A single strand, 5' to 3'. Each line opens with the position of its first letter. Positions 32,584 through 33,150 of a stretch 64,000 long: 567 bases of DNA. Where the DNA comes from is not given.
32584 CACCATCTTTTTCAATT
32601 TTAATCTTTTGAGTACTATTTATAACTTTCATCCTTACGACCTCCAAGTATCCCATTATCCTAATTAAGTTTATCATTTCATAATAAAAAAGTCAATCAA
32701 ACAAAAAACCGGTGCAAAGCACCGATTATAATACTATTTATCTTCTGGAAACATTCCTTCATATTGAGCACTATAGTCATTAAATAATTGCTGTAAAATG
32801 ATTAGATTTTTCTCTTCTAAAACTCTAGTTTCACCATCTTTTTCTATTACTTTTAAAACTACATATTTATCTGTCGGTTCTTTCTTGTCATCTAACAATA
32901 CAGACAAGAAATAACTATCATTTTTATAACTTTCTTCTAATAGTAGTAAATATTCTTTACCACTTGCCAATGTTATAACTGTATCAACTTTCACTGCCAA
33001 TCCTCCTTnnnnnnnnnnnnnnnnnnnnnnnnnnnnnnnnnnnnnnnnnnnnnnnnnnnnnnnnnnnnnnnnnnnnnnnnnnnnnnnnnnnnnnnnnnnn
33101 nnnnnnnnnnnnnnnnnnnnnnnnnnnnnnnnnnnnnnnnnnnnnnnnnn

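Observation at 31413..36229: Six-gene block of unknown function transcribed directly downstream of pbpB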

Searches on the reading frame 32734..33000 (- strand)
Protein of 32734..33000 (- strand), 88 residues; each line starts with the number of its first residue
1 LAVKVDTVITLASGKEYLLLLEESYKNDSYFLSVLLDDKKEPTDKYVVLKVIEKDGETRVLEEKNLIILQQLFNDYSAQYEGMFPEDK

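Call 3: search_protein_families(library=pfam, proteins=[window:32734-33000:-], max_evalue=0.1)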
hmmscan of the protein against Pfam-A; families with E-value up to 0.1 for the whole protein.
window:32734-33000:- (88 aa): 1 family
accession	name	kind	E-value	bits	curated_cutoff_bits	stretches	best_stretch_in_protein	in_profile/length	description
PF06289.16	FlbD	-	0.078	13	24.7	0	6-18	27-39/59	Flagellar and Swarming motility proteins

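Call 4: search_protein_families(library=ncbifam, proteins=[window:32734-33000:-], max_evalue=0.1)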
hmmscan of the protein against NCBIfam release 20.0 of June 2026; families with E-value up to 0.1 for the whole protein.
window:32734-33000:- (88 aa): 0 families

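Call 62: search_protein_families(library=phrogs, proteins=[window:32734-33000:-], max_evalue=0.01)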
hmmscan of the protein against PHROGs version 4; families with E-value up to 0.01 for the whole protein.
window:32734-33000:- (88 aa): 0 families

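Call 63: search_protein_families(library=padloc, proteins=[window:32734-33000:-], max_evalue=0.01)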
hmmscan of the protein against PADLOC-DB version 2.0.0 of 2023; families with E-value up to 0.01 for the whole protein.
window:32734-33000:- (88 aa): 0 families

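Call 75: search_protein_families(library=pfam, alignment_id=A5, max_evalue=1)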
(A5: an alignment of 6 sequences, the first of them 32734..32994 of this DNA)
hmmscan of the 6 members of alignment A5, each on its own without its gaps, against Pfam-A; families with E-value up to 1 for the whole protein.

A. member 1, window:32734-32994:- (86 aa): 1 family
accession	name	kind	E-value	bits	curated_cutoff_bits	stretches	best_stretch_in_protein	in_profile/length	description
PF06289.16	FlbD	-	0.083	12.9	24.7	1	4-16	27-39/59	Flagellar and Swarming motility proteins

B. families by the number of members that match (of 6 scanned): 4 families
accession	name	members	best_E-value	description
PF06289.16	FlbD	2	0.04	Flagellar and Swarming motility proteins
PF25251.1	DUF7853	1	0.079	Family of unknown function (DUF7853)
PF23192.1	NOMO_12th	1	0.089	NOMO C-terminal transthyretin-like domain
PF09070.16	PFU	1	0.12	PFU (PLAA family ubiquitin binding)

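Call 76: search_solved_structures(query=A5, max_evalue=1)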
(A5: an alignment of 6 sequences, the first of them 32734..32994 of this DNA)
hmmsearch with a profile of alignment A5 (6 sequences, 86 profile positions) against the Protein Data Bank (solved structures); distinct sequences matched with E-value up to 1: 5.
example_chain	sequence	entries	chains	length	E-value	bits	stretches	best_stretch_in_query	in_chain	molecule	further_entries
5ykh_A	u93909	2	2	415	0.0013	22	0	3-73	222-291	Pumilio homolog 1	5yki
4dgw_B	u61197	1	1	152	0.13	15.6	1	41-83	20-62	Pre-mRNA-splicing factor PRP21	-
5nrl_V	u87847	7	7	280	0.23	14.8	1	41-83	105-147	Pre-mRNA-splicing factor PRP21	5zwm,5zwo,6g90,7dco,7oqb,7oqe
2qtd_A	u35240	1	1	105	0.33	14.3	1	21-80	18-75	Uncharacterized protein MJ0327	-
2kla_A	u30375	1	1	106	0.34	14.3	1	21-80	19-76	Uncharacterized protein MJ0327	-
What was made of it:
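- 32734..32994 (-): D88 (86 aa from the GTG at 32994): small acidic soluble protein, invariable downstream partner of C-family proteins. No Pfam or PDB hit (calls 75, 76).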

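Call 108: find_related_loci(query=A5, collection=metagenome_contigs, flank=8000)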
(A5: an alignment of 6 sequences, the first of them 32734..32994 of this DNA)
Query A5 (86 aa) in metagenome_contigs; peptide patterns used: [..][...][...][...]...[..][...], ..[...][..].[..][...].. (x = any residue, [..] = any of these).
473 stretches matched a pattern; 12 encode a relative of the query (tblastn E <= 1e-3); 12 distinct loci.
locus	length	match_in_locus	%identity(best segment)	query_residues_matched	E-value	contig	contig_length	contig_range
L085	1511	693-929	58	1-79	8e-26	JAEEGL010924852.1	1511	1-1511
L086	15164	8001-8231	49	1-77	8e-18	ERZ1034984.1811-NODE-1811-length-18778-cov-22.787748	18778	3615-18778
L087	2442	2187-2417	49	1-77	8e-18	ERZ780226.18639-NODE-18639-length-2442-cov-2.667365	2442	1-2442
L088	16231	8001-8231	49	1-77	8e-18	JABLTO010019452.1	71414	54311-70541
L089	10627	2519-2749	49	1-77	8e-18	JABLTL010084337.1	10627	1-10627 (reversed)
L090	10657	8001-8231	51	1-77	3e-17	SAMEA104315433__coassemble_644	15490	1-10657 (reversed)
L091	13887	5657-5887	44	1-77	1e-15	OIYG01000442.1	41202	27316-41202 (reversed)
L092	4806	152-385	44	1-73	3e-14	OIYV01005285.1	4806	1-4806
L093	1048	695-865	35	3-59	4e-9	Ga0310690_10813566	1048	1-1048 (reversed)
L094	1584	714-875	35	3-56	9e-7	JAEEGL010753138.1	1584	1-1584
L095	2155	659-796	35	3-48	2e-6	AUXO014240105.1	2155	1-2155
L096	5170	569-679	46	9-45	2e-5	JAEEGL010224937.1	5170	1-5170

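Call 111: search_protein_families(library=pfam, proteins=[L086:37-930:+, L086:923-2392:+, L086:2463-3719:+, L086:3907-4851:+, L086:4863-5735:+, L086:8356-10263:+, L086:10392-11270:+, L086:11450-12442:+, L096:821-2308:+, L096:2474-4945:+], max_evalue=0.001)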
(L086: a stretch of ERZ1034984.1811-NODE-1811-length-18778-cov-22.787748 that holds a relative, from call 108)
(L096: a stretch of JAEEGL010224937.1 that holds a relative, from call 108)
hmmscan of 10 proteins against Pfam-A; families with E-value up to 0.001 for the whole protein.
L086:37-930:+ (297 aa): 8 families
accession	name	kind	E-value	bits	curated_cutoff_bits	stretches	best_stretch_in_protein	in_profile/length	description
PF00004.35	AAA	-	1.4e-12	48.7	21.2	1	44-169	2-124/131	ATPase family associated with various cellular activities (AAA)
PF13191.12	AAA_16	-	4.5e-06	27.7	32.6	1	23-68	3-52/167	AAA ATPase domain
PF07728.20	AAA_5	-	6.2e-06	26.7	22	1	44-128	3-86/139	AAA domain (dynein-related subfamily)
PF05621.17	TniB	-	2.2e-05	24.4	22.4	0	98-174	110-185/189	Bacterial TniB protein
PF20720.3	nSTAND3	-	0.00012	22.2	27.2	1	36-94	13-55/155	Novel STAND NTPase 3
PF12775.13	AAA_7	-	0.00022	21.2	25.8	0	29-73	22-67/181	P-loop containing dynein motor region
PF13401.12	AAA_22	-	0.00029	21.6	27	0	40-136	5-111/130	AAA domain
PF20030.5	bpMoxR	-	0.00074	19.1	27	0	15-67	7-58/205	MoxR domain in the MoxR-vWA-beta-propeller ternary systems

L086:923-2392:+ (489 aa): 3 families
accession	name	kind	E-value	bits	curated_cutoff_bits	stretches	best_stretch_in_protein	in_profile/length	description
PF08245.18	Mur_ligase_M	-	7.4e-44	150.5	24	1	114-315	1-199/200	Mur ligase middle domain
PF02875.26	Mur_ligase_C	-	1.9e-30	106.7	28.4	1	337-464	1-127/127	Mur ligase, glutamate ligase domain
PF01225.30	Mur_ligase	-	2.7e-11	44.1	21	1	29-84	2-58/95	Mur ligase family, catalytic domain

L086:2463-3719:+ (418 aa): 1 family
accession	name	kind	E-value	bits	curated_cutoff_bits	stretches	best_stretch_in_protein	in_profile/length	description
PF06245.16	DUF1015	-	6.9e-68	229.4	25.8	1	14-345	6-324/325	Protein of unknown function (DUF1015)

L086:3907-4851:+ (314 aa): 2 families
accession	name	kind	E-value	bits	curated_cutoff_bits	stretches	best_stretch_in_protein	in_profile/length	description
PF00318.25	Ribosomal_S2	-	2e-97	325.1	26.1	1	19-233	1-215/216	Ribosomal protein S2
PF07498.18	Rho_N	-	1.9e-08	34.6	24.9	1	280-313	1-34/43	Rho termination factor, N-terminal domain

L086:4863-5735:+ (290 aa): 3 families
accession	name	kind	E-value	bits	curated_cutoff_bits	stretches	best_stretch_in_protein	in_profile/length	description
PF00889.24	EF_TS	-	1.7e-70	237.2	27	1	69-271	1-204/204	Elongation factor TS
PF25025.1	EF-Ts_N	-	1.8e-07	31.4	33.2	1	5-42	15-53/60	Elongation factor Ts, mitochondrial, N-terminal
PF22562.2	UBA_7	-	0.00032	21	27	0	17-41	14-39/48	UBA-like domain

L086:8356-10263:+ (635 aa): 4 families
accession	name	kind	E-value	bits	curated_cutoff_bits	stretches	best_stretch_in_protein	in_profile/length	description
PF00905.27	Transpeptidase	-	1.2e-80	271.4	22.1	1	245-554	3-298/299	Penicillin binding protein transpeptidase domain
PF03717.20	PBP_dimer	-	2.5e-23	83.8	24.4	1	53-202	2-178/180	Penicillin-binding Protein dimerisation domain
PF03793.24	PASTA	-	7.1e-12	45.5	23.2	1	583-634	2-62/64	PASTA domain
PF21922.1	PBP_dimer_2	-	1e-05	26.1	27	1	148-188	24-63/83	Penicillin binding protein A dimerisation domain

L086:10392-11270:+ (292 aa): 0 families

L086:11450-12442:+ (330 aa): 2 families
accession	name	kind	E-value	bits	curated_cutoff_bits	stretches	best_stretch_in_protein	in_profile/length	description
PF00953.26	Glycos_transf_4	-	1.5e-37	129.5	27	1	83-254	2-159/160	Glycosyl transferase family 4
PF10555.14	MraY_sig1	-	1.6e-05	24.6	20.1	1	48-60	1-13/13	Phospho-N-acetylmuramoyl-pentapeptide-transferase signature 1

L096:821-2308:+ (495 aa): 0 families

L096:2474-4945:+ (823 aa): 1 family
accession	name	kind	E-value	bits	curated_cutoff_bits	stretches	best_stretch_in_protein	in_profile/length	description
PF09586.16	YfhO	-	3.3e-60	204.9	28.5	1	12-776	3-835/835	Bacterial membrane protein YfhO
